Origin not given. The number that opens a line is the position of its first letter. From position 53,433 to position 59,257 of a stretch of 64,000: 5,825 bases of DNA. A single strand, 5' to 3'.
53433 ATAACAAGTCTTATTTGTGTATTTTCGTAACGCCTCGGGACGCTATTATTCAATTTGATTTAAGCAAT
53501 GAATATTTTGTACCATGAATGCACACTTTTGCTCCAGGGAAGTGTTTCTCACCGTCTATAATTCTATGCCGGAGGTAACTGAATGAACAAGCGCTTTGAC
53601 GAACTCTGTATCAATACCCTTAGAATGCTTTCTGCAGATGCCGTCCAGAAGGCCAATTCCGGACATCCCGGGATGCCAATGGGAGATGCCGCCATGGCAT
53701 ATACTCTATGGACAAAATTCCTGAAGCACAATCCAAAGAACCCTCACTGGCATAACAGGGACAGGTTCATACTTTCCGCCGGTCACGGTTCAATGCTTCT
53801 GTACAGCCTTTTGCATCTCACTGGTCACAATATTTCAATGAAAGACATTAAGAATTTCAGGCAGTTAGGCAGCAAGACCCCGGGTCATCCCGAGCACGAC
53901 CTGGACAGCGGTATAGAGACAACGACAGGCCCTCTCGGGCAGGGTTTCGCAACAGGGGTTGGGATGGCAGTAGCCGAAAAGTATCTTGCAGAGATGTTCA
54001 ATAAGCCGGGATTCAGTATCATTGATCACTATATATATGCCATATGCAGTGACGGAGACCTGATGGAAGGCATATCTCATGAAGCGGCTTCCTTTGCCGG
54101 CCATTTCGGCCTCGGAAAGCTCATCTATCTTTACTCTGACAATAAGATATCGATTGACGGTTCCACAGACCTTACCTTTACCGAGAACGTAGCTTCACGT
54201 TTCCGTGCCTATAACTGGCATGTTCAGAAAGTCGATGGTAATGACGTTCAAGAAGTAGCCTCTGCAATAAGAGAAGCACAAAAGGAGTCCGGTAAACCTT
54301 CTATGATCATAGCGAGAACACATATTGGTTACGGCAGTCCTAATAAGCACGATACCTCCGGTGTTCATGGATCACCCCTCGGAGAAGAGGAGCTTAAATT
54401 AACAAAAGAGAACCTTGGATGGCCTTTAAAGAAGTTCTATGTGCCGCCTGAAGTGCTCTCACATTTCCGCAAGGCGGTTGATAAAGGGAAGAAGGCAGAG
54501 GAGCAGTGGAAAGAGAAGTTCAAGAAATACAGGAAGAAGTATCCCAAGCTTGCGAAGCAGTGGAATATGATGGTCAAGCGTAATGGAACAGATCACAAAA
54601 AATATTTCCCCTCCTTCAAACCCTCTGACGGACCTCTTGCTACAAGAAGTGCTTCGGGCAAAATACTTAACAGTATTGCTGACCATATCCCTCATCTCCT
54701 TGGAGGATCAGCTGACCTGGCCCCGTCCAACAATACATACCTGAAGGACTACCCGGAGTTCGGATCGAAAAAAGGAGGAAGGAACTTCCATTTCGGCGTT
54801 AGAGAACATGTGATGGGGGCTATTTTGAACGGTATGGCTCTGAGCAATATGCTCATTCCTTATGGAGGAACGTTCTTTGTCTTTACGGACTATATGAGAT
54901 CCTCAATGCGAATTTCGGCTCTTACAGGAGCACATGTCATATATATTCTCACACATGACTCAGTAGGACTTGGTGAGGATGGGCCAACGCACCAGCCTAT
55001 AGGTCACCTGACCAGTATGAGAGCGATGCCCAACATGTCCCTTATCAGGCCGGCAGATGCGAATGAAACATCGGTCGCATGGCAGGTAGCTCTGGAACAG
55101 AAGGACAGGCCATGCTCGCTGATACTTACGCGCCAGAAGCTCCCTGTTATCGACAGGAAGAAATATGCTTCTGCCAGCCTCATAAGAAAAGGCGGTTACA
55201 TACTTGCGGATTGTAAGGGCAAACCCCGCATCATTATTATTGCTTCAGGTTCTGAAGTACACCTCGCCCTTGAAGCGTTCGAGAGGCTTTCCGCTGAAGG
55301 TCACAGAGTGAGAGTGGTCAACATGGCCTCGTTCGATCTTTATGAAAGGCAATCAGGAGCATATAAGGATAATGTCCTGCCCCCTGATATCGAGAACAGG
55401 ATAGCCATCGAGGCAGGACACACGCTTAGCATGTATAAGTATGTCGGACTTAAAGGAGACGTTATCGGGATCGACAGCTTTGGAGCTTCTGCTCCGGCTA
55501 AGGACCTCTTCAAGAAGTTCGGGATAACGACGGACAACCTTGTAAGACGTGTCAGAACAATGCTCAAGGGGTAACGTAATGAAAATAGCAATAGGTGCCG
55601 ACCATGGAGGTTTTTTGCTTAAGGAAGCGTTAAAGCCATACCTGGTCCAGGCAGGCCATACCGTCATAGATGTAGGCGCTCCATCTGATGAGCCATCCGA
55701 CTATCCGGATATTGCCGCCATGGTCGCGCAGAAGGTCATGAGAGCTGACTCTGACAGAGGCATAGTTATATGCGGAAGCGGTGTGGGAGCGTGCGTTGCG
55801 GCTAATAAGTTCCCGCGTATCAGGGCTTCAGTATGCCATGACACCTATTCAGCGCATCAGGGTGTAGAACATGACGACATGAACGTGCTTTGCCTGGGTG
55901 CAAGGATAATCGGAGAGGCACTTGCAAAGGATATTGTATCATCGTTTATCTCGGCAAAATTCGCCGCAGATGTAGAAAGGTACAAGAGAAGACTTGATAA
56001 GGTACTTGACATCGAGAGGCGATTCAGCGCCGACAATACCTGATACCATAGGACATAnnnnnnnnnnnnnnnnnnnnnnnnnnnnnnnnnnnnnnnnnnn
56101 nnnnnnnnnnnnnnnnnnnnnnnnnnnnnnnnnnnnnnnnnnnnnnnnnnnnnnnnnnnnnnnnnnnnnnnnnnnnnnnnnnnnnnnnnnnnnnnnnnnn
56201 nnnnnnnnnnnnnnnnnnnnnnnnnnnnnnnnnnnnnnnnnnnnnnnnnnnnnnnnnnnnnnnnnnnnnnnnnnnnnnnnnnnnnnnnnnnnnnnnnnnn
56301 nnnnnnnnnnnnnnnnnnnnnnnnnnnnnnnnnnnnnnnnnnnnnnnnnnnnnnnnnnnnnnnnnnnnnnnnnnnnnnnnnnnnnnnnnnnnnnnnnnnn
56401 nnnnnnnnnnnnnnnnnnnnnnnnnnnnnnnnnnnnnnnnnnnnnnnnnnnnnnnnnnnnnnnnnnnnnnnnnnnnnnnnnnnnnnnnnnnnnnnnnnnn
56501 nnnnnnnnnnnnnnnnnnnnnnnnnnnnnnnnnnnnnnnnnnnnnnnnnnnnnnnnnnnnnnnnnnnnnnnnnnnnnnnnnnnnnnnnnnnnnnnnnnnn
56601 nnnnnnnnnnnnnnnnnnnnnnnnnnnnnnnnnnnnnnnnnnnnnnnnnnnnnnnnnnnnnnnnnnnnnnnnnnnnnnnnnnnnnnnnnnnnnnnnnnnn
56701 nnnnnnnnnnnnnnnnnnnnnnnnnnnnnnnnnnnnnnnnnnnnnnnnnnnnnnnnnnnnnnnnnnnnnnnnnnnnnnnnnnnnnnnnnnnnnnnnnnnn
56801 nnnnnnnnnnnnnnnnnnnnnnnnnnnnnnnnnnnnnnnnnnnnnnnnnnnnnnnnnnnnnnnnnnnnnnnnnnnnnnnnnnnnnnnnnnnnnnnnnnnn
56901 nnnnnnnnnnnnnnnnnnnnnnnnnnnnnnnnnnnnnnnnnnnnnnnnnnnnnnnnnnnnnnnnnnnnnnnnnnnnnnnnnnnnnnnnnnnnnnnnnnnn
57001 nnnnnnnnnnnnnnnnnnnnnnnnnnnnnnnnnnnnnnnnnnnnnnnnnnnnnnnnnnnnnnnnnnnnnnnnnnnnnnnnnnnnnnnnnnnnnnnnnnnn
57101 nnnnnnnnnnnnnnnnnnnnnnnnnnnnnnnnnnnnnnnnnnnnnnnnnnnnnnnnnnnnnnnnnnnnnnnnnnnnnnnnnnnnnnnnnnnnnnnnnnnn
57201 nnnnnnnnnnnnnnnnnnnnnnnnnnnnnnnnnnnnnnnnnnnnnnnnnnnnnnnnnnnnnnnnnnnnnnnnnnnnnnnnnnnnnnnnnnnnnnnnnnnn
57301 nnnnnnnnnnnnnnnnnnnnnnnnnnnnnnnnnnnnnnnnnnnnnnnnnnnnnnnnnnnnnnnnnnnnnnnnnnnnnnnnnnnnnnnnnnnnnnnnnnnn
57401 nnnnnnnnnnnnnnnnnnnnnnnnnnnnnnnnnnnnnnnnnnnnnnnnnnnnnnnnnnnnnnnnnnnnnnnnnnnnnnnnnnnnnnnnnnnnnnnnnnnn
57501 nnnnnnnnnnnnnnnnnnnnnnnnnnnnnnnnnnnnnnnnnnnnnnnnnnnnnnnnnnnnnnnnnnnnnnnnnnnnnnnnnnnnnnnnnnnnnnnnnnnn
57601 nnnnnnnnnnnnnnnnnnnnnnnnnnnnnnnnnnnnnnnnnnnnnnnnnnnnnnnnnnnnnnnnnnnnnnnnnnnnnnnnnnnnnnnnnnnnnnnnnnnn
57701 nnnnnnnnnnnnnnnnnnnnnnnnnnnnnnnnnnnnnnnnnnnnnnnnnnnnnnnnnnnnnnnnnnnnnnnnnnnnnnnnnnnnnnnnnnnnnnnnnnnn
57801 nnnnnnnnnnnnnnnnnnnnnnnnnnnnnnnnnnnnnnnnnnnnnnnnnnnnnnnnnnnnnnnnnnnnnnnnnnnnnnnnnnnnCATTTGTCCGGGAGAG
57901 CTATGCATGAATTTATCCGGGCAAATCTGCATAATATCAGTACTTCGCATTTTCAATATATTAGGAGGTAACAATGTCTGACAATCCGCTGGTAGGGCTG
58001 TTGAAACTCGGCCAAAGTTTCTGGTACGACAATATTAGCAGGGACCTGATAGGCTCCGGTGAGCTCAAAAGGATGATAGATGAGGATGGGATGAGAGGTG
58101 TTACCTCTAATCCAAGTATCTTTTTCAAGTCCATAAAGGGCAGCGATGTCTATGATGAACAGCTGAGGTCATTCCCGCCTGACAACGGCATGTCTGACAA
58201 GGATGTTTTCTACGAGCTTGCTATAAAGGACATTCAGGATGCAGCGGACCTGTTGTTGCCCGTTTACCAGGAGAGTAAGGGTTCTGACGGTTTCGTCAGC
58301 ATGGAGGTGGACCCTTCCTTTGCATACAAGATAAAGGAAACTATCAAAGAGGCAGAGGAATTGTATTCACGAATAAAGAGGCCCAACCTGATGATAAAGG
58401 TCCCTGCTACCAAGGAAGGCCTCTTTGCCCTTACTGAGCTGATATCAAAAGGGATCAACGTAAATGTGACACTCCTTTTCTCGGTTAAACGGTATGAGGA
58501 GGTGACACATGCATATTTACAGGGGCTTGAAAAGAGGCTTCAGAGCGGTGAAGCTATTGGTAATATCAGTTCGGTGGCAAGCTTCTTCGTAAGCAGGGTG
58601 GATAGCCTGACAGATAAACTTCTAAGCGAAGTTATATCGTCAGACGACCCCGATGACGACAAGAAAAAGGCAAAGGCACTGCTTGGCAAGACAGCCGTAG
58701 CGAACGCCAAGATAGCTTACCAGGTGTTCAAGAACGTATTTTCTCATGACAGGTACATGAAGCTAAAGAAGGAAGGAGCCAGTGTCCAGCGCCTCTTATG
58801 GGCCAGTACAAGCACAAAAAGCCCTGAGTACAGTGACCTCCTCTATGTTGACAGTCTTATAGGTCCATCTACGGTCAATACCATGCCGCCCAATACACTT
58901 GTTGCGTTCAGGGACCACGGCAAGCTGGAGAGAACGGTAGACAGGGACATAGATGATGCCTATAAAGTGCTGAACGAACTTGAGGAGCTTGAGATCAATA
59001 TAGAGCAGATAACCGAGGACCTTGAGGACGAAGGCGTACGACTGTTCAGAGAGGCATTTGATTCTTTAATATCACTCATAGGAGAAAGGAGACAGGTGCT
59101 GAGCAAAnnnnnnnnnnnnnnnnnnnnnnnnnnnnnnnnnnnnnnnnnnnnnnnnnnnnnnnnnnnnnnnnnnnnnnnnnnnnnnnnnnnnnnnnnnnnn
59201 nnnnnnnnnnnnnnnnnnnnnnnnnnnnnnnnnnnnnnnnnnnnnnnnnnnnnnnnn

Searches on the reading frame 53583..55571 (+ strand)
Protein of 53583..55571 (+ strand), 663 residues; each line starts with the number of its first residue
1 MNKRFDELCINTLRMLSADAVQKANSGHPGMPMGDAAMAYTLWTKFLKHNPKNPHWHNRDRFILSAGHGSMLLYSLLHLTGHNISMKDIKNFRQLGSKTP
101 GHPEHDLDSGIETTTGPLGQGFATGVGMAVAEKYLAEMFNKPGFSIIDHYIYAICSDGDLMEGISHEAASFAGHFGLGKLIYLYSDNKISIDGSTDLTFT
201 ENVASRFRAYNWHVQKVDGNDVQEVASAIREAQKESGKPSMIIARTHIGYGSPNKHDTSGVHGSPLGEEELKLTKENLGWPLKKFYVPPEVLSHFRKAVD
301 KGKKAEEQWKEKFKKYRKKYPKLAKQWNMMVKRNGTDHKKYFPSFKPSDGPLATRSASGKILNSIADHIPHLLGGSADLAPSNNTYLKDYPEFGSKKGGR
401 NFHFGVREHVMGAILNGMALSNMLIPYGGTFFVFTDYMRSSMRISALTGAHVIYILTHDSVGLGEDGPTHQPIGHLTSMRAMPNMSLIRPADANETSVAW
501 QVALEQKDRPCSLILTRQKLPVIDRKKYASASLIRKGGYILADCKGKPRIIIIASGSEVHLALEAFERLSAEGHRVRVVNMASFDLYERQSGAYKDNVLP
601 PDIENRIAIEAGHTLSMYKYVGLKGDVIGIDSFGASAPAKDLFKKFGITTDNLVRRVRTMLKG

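Call 49: search_protein_families(library=pfam, proteins=[window:53583-55571:+], max_evalue=0.00001)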
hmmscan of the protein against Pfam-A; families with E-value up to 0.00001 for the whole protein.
window:53583-55571:+ (663 aa): 5 families
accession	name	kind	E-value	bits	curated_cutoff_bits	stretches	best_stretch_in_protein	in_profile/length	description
PF00456.26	Transketolase_N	-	8.4e-146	485.6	22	1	6-331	2-329/334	Transketolase, thiamine diphosphate binding domain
PF02779.29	Transket_pyr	-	8.7e-50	169.2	27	1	352-521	3-173/174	Transketolase, pyrimidine binding domain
PF22613.1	Transketolase_C_1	-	8.2e-39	132.8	27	1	537-649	1-113/113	Transketolase-like TK C-terminal domain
PF02780.25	Transketolase_C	-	6.1e-11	42.7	25.9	1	539-652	2-123/124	Transketolase, C-terminal domain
PF00676.26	E1_dh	-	1e-06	28.4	22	1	93-234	79-209/300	Dehydrogenase E1 component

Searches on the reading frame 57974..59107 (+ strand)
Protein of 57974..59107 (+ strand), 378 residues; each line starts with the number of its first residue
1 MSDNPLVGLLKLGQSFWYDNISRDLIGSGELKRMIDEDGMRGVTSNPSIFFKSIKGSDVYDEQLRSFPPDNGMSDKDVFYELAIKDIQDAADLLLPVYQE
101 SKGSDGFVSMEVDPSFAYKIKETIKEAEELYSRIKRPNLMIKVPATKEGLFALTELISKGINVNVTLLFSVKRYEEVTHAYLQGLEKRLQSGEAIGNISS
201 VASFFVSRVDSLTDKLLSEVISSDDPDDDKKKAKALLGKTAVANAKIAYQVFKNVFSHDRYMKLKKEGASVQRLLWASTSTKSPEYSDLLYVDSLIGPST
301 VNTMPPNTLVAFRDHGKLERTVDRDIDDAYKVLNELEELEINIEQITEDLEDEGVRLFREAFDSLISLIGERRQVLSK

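Call 49: search_protein_families(library=pfam, proteins=[window:57974-59107:+], max_evalue=0.00001)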
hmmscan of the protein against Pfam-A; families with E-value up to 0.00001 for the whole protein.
window:57974-59107:+ (378 aa): 1 family
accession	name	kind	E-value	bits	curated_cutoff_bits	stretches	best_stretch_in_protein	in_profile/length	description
PF00923.25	TAL_FSA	-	1.8e-79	267.5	27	1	16-367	1-283/285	Transaldolase/Fructose-6-phosphate aldolase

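Call 56: find_homologous_proteins(query=window:57974-59107:+, max_evalue=1e-60)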
Query window:57974-59107:+ (378 aa): 7972 proteins with E <= 1e-60 among 8000 candidates; the best 120 are listed.
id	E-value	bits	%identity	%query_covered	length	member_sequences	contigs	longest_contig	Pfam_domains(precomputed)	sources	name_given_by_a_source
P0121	5.7e-241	817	100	100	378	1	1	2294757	PF00923.26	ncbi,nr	ncbi:MAG: transaldolase [Nitrospirota bacterium]|nr:MAG: transaldolase [Nitrospirota bacterium]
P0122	5.2e-239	811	99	100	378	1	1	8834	PF00923.26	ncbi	-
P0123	3.4e-177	607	73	99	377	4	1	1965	PF00923.26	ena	-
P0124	2.9e-175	601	72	99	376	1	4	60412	PF00923.26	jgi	jgi:transaldolase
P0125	2.6e-174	598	73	99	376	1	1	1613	PF00923.26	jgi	jgi:transaldolase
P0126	7.0e-169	580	69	99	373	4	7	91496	PF00923.26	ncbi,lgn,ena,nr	ncbi:transaldolase [bacterium BMS3Abin07]|nr:transaldolase [bacterium BMS3Abin07] GBE31944.1 transal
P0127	8.6e-168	576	69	99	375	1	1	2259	PF00923.26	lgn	-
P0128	2.9e-166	571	68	98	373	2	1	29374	PF00923.26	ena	-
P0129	3.0e-149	515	63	99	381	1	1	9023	PF00923.26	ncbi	-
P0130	1.3e-146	507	62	99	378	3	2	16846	PF00923.26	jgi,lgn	jgi:transaldolase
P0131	2.4e-146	506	62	100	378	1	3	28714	PF00923.26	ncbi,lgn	-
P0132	4.2e-145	502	64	99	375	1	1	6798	PF00923.26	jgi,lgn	-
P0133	9.8e-145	500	62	100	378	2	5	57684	PF00923.26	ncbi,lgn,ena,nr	ncbi:transaldolase [bacterium BMS3Bbin06]|nr:transaldolase [bacterium BMS3Abin08] GBE34829.1 transal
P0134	1.7e-144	500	61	100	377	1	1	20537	PF00923.26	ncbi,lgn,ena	-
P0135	2.5e-144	499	61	100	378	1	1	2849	PF00923.26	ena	-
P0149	1.0e-139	484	59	99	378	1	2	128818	PF00923.26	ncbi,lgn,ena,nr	ncbi:MAG TPA: transaldolase [Nitrospirae bacterium]|nr:transaldolase [Nitrospirota bacterium]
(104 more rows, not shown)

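Call 57: find_encoding_contigs(protein=P0124, flank=7000, max_places=2)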
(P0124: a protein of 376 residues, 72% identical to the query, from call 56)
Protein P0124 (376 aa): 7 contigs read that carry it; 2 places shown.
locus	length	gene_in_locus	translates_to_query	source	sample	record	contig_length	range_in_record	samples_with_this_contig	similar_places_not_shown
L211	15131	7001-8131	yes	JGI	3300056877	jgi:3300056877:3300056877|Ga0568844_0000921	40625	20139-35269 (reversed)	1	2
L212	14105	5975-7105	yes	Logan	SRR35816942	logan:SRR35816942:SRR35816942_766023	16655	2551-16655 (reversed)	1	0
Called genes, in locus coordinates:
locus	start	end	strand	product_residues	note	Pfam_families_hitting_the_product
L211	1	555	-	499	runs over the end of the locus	PF00374:NiFeSe_Hases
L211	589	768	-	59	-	PF27537:HoxH, PF00374:NiFeSe_Hases (weak)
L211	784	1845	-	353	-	PF01058:Oxidored_q6, PF14720:NiFe_hyd_SSU_C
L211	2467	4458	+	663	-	PF00456:Transketolase_N, PF02779:Transket_pyr, PF02780:Transketolase_C, PF22613:Transketolase_C_1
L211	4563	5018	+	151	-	PF02502:LacAB_rpiB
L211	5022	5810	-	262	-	PF01790:LGT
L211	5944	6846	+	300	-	PF01488:Shikimate_DH (weak), PF02826:2-Hacid_dh_C (weak), PF03446:NAD_binding_2, PF03807:F420_oxidored (weak), PF00393:6PGD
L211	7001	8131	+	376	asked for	PF00923:TAL_FSA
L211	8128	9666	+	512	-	PF00479:G6PD_N, PF02781:G6PD_C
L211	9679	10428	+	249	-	PF01182:Glucosamine_iso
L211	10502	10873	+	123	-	PF21342:SoxA-TsdA_cyt-c (weak)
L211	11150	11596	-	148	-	PF07681:DoxX, PF04173:DoxD (weak)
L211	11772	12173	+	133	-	-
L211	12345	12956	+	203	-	PF00881:Nitroreductase, PF14512:TM1586_NiRdase (faint)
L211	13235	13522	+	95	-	-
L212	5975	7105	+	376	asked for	PF00923:TAL_FSA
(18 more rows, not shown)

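Call 58: find_encoding_contigs(protein=P0126, flank=7000, max_places=2)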
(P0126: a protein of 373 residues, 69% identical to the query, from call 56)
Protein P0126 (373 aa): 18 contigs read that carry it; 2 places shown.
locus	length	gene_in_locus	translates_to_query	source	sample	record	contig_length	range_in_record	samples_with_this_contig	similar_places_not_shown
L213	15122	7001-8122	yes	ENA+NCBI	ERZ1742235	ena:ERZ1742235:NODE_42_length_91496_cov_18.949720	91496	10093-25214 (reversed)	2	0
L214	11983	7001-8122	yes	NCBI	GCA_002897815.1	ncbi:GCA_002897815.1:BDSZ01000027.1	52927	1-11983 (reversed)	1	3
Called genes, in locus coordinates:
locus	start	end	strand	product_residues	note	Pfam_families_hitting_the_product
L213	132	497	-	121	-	PF00072:Response_reg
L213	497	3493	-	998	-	PF00672:HAMP, PF01590:GAF, PF13185:GAF_2, PF01590:GAF, PF13185:GAF_2, PF13492:GAF_3, PF00512:HisKA, PF02518:HATPase_c, +1 more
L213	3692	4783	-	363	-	PF00072:Response_reg, PF13487:HD_5, PF01966:HD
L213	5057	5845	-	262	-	PF01790:LGT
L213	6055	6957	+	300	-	PF02826:2-Hacid_dh_C (weak), PF03446:NAD_binding_2, PF03807:F420_oxidored (weak), PF00393:6PGD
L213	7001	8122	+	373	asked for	PF00923:TAL_FSA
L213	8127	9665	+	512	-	PF00479:G6PD_N, PF02781:G6PD_C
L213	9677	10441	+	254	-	PF01182:Glucosamine_iso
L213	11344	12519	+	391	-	PF00990:GGDEF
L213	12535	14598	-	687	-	PF03483:B3_4, PF03484:B5, PF17759:tRNA_synthFbeta, PF03147:FDX-ACB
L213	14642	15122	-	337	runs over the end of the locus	PF02912:Phe_tRNA-synt_N, PF01409:tRNA-synt_2d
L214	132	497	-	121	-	PF00072:Response_reg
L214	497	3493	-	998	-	PF00672:HAMP, PF01590:GAF, PF13185:GAF_2, PF01590:GAF, PF13185:GAF_2, PF13492:GAF_3, PF00512:HisKA, PF02518:HATPase_c, +1 more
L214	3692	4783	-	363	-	PF00072:Response_reg, PF13487:HD_5, PF01966:HD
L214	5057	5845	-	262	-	PF01790:LGT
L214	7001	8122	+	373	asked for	PF00923:TAL_FSA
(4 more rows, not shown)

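Call 59: find_encoding_contigs(protein=P0133, flank=7000, max_places=2)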
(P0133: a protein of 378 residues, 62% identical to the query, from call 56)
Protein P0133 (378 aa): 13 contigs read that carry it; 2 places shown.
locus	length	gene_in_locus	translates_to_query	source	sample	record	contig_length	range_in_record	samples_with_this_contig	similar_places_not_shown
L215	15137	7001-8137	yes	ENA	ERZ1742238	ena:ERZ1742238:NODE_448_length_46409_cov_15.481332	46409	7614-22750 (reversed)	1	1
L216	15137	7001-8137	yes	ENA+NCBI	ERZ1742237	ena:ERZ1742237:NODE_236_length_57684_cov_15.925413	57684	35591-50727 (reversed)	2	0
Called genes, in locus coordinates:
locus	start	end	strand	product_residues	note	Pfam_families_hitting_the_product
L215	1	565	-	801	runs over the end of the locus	PF00521:DNA_topoisoIV, PF03989:DNA_gyraseA_C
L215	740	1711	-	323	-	PF00490:ALAD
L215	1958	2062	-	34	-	-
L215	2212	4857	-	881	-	PF01590:GAF, PF13185:GAF_2, PF00989:PAS, PF08447:PAS_3, PF13426:PAS_9, PF00512:HisKA, PF02518:HATPase_c, PF00072:Response_reg, +2 more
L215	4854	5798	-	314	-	PF03601:Cons_hypoth698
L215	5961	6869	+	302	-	PF02826:2-Hacid_dh_C (faint), PF03446:NAD_binding_2, PF03807:F420_oxidored (weak), PF00393:6PGD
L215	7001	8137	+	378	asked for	PF00923:TAL_FSA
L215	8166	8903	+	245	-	PF13424:TPR_12 (weak), PF13414:TPR_11 (weak), PF25062:ARM_TT21_N, PF13432:TPR_16 (weak), PF13414:TPR_11 (weak), PF14559:TPR_19 (weak), PF13424:TPR_12, PF14559:TPR_19, +19 more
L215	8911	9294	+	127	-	PF00383:dCMP_cyt_deam_1, PF08211:dCMP_cyt_deam_2 (weak), PF26947:CDL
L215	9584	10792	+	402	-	PF01960:ArgJ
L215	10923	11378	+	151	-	PF14588:YjgF_endoribonc, PF01042:Ribonuc_L-PSP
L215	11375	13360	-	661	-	PF21563:Mcp40H-20_sensor (faint), PF00672:HAMP, PF01590:GAF, PF13185:GAF_2, PF13492:GAF_3, PF01966:HD, PF13487:HD_5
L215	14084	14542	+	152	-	PF02142:MGS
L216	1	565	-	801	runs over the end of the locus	PF00521:DNA_topoisoIV, PF03989:DNA_gyraseA_C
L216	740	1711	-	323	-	PF00490:ALAD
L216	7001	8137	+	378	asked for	PF00923:TAL_FSA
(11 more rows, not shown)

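Call 60: find_encoding_contigs(protein=P0149, flank=7000, max_places=2)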
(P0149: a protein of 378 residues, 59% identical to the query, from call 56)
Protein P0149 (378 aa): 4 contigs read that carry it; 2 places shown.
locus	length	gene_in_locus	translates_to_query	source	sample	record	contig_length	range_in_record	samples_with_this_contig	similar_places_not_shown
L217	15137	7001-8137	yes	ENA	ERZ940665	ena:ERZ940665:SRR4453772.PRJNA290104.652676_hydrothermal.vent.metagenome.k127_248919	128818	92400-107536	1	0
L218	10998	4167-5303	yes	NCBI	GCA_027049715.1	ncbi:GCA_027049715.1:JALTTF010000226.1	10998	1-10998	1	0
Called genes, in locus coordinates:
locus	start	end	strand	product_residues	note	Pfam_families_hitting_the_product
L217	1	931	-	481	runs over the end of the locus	PF01425:Amidase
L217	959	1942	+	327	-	PF04307:YdjM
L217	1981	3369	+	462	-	PF01171:ATP_bind_3, PF11734:TilS_C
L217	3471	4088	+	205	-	PF01895:PhoU (faint)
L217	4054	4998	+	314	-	PF04055:Radical_SAM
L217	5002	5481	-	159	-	PF00149:Metallophos, PF12850:Metallophos_2, PF14582:Metallophos_3 (faint)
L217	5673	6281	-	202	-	PF01914:MarC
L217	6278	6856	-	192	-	PF09335:VTT_dom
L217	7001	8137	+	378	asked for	PF00923:TAL_FSA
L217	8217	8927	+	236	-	PF13424:TPR_12, PF13424:TPR_12, PF00515:TPR_1, PF07719:TPR_2, PF13424:TPR_12, PF00515:TPR_1, PF07719:TPR_2, PF14559:TPR_19, +19 more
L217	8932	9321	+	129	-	PF00383:dCMP_cyt_deam_1, PF26947:CDL (weak)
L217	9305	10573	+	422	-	PF01960:ArgJ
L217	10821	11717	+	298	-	PF00483:NTP_transferase, PF12804:NTP_transf_3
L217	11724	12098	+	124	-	PF00011:HSP20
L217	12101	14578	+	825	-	PF02190:LON_substr_bdg, PF00004:AAA, PF07728:AAA_5 (weak), PF22667:Lon_lid, PF05362:Lon_C, PF13541:ChlI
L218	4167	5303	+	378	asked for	PF00923:TAL_FSA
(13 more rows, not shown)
